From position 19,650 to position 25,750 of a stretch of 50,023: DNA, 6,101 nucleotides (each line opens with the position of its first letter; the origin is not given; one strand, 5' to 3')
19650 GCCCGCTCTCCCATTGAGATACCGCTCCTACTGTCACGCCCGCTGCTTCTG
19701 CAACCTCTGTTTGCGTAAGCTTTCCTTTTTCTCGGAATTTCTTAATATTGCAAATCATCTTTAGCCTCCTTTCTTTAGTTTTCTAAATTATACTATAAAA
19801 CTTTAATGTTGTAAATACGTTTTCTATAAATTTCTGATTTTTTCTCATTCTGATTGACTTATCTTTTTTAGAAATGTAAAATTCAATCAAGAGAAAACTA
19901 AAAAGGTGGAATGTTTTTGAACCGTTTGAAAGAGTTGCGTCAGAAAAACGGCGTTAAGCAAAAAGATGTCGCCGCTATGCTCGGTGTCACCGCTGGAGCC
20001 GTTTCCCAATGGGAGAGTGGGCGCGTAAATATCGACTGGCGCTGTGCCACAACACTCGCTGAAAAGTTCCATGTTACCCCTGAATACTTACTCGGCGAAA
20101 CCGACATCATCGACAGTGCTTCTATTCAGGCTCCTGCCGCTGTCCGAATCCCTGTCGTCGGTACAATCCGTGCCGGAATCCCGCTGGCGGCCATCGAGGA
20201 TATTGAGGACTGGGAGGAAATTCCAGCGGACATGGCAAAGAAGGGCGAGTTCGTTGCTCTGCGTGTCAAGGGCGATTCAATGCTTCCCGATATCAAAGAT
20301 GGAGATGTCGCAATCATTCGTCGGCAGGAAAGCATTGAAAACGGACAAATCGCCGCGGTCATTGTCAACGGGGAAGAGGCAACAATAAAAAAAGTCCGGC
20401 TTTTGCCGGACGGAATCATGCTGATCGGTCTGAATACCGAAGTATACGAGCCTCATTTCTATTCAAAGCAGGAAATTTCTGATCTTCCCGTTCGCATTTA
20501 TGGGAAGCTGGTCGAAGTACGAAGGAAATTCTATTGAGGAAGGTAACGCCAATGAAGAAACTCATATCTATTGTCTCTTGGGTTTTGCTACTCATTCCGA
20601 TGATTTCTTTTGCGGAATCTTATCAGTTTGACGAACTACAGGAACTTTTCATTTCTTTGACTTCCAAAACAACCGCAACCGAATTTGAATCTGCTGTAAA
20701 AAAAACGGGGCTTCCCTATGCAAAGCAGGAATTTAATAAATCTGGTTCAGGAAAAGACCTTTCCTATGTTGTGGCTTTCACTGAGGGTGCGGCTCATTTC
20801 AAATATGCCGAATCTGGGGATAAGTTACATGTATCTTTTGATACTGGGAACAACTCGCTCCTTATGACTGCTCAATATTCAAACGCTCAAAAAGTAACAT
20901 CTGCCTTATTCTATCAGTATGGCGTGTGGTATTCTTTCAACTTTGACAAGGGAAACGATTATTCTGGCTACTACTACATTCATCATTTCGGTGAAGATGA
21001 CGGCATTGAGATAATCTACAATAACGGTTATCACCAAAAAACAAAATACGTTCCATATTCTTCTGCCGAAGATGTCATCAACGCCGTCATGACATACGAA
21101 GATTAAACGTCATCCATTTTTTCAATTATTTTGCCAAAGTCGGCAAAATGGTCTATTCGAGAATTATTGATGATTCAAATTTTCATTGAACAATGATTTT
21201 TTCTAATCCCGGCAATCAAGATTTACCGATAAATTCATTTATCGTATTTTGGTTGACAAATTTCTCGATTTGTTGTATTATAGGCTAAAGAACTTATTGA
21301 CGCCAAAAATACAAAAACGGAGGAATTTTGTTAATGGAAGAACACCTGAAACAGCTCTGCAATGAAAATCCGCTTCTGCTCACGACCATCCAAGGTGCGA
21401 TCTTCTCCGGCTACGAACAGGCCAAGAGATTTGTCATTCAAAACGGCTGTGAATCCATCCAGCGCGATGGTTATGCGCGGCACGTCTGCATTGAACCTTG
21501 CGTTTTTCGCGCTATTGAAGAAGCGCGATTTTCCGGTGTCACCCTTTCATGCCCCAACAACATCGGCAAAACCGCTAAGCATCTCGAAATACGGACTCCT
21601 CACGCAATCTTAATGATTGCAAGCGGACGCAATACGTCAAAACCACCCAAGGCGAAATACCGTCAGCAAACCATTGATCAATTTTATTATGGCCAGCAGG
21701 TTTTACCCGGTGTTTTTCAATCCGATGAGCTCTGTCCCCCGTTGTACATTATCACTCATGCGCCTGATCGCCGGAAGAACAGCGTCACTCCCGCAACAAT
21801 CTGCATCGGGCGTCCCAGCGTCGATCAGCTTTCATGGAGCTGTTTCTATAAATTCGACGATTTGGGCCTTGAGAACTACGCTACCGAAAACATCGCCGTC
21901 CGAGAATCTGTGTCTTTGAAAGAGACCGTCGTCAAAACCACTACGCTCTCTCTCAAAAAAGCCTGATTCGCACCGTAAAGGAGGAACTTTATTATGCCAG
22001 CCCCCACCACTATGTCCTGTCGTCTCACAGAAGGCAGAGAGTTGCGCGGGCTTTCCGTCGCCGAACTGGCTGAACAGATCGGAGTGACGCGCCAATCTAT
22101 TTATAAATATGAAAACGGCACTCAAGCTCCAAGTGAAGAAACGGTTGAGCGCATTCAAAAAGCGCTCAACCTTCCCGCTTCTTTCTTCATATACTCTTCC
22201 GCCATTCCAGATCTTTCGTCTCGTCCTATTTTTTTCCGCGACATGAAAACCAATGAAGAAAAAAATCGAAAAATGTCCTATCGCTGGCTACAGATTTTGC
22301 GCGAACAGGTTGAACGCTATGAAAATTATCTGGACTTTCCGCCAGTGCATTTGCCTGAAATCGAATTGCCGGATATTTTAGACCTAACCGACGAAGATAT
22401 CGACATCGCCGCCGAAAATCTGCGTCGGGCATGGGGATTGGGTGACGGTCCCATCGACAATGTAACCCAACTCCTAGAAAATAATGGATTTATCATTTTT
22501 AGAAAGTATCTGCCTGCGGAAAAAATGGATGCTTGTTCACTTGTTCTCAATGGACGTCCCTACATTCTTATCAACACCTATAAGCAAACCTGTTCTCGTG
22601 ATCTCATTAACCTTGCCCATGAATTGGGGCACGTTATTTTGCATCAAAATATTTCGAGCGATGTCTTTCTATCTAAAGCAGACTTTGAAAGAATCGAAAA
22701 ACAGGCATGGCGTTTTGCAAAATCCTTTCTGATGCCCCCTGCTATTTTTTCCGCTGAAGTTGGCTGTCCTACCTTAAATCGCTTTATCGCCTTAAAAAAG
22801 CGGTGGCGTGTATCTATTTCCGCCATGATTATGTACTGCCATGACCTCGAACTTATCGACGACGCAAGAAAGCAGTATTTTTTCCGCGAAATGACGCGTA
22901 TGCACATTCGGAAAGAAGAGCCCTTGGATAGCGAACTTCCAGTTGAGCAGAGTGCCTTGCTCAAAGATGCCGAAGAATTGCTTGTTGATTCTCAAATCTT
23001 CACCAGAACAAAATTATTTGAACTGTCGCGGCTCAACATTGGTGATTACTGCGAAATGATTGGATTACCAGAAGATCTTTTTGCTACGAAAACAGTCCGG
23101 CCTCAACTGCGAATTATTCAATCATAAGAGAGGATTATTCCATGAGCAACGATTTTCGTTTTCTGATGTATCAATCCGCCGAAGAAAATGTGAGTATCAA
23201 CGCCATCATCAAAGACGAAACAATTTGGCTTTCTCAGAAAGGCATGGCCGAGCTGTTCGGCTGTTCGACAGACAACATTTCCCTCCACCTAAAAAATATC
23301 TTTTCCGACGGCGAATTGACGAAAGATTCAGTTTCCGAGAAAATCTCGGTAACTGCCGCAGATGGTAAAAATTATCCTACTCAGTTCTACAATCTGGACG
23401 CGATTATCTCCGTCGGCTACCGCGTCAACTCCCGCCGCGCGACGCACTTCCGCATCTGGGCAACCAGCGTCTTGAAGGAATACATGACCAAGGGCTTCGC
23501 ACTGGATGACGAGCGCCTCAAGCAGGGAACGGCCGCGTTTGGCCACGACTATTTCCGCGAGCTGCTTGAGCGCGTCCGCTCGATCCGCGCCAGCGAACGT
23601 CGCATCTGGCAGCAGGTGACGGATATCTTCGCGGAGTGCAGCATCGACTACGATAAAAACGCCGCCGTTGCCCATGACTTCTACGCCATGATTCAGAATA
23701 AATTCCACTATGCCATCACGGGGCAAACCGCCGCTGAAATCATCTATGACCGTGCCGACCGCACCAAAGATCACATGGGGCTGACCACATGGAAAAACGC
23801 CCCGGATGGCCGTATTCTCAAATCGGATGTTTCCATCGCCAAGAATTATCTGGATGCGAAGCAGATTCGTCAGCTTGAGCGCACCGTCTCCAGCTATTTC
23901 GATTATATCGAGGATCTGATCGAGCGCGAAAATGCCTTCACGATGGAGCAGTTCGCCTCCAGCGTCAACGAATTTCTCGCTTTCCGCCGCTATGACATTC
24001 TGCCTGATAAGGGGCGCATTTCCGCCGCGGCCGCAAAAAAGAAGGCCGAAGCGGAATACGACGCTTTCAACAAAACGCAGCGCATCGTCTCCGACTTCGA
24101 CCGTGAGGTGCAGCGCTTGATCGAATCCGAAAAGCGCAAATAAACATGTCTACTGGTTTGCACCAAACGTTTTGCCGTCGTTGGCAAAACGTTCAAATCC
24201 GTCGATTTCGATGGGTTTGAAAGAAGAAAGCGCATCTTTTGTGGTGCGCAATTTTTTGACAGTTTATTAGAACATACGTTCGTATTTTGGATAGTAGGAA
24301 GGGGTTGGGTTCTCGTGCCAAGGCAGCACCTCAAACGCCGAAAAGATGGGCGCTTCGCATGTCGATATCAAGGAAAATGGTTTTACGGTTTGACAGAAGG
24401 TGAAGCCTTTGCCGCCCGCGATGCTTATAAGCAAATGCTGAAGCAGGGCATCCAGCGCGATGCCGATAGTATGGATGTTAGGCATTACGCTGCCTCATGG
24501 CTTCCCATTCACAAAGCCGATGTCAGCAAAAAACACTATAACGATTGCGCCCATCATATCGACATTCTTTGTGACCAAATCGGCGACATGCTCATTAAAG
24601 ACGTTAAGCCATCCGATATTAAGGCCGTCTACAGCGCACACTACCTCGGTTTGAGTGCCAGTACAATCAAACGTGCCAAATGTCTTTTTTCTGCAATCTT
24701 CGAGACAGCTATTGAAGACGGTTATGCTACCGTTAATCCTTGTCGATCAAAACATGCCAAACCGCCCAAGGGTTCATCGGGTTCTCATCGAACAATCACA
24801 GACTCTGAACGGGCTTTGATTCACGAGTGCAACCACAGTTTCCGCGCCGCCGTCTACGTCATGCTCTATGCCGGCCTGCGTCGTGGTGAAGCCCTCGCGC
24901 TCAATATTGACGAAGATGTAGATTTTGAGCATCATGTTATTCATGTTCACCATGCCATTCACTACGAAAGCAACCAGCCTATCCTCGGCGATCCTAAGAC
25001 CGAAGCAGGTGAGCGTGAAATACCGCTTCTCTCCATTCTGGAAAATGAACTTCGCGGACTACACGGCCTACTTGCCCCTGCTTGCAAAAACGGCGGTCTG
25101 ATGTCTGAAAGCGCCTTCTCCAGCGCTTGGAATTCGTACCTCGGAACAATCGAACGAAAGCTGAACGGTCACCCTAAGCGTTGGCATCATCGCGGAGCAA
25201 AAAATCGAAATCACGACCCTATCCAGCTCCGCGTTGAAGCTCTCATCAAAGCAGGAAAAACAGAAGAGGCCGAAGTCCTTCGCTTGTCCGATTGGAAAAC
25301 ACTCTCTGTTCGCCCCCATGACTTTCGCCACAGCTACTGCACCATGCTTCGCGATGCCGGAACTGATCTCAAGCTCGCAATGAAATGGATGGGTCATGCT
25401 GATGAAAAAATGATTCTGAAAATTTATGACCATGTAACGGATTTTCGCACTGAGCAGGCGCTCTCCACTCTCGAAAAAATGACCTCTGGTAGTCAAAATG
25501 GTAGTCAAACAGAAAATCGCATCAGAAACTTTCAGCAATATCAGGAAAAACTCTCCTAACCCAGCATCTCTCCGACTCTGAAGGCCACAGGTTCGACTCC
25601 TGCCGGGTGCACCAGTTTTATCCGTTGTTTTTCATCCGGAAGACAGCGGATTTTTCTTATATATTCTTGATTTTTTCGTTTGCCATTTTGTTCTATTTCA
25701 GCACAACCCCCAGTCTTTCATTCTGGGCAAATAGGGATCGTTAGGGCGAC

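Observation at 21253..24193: Self-promoted three-gene cargo operon (unknown 210-aa protein, XRE-HTH/M78 peptidase fusion, RhuM-family protein) next to the integrase: candidate defence or toxin-antitoxin system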

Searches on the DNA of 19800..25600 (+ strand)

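Call 12: search_dna_similar(query=window:19800-25600:+, collection=phages, mode=near)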
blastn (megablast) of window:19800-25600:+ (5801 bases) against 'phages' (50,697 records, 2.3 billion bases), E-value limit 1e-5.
Records with a match: 1; places in all: 1; records where one place covers at least 80% of the query: 0.
Best place of each record, by identity: 80-90% 1.
By first word of the organism name: Bacteriophage 1.
By host as written in the record: - 1.
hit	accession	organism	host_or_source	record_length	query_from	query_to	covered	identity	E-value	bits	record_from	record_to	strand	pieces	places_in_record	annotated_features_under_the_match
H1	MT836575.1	Bacteriophage sp.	human fecal samples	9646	5041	5711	12%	86.8%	0e+0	747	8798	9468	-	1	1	record has no annotation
